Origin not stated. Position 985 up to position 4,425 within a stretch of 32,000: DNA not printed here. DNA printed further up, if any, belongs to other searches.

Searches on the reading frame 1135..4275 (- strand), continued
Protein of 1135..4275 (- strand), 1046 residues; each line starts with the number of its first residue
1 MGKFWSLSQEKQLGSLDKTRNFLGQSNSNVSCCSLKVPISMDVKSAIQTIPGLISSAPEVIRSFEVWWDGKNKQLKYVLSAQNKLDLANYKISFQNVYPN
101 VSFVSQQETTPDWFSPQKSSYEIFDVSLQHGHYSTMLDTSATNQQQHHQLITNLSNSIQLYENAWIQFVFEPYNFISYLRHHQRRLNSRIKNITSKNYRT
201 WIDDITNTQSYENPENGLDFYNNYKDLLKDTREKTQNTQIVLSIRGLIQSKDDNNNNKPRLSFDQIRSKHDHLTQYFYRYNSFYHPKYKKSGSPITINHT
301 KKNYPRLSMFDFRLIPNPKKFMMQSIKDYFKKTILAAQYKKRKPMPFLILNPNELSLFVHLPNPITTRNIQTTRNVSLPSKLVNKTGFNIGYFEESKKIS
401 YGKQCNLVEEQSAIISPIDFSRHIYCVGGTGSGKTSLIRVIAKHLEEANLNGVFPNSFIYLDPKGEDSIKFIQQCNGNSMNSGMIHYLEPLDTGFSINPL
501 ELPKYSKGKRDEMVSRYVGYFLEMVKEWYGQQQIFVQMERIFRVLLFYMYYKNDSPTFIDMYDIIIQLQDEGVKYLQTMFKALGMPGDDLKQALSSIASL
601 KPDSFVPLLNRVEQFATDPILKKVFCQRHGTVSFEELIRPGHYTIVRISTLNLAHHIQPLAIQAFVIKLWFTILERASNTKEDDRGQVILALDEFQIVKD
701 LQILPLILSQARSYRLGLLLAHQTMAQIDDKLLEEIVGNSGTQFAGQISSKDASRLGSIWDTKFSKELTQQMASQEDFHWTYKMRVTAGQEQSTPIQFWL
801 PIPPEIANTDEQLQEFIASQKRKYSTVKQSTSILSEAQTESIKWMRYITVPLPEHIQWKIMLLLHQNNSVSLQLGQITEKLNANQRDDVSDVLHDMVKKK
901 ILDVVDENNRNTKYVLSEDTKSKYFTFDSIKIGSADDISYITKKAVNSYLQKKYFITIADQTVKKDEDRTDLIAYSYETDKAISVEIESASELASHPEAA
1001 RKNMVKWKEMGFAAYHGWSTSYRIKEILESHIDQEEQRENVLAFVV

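Call 123: search_protein_families(library=pfam, max_evalue=0.05, proteins=[window:1135-4275:-, L180:6774-7817:+, L180:7814-9400:+, L180:17527-19230:+])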
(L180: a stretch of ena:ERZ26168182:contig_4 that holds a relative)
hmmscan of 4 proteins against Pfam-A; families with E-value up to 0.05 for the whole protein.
window:1135-4275:- (1046 aa): 8 families
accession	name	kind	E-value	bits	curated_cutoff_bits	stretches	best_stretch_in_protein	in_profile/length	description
PF12696.13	TraG-D_C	-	1.1e-06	29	22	1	688-755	2-73/126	TraM recognition site of TraD and TraG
PF10412.15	TrwB_AAD_bind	-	0.00025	20.5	20.5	0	421-466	15-54/387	Type IV secretion-system coupling protein DNA-binding domain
PF13191.12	AAA_16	-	0.00058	20.8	32.6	1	422-456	25-62/167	AAA ATPase domain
PF13401.12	AAA_22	-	0.0011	19.7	27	1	422-468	6-46/130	AAA domain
PF01935.23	DUF87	-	0.0085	16.6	23.2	1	420-466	22-63/220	Helicase HerA, central domain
PF13245.12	AAA_19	-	0.014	16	25.1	0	421-451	11-41/134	AAA domain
PF01637.24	ATPase_2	-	0.014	15.7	33.2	0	425-464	24-57/225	ATPase domain predominantly from Archaea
PF00005.33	ABC_tran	-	0.048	14.7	25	0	424-447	14-37/137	ABC transporter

L180:6774-7817:+ (347 aa): 0 families

L180:7814-9400:+ (528 aa): 1 family
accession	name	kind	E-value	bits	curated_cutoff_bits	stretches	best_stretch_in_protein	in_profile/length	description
PF17062.10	Osw5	-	0.035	14.6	30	0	206-252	22-68/70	Outer spore wall 5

L180:17527-19230:+ (567 aa): 0 families
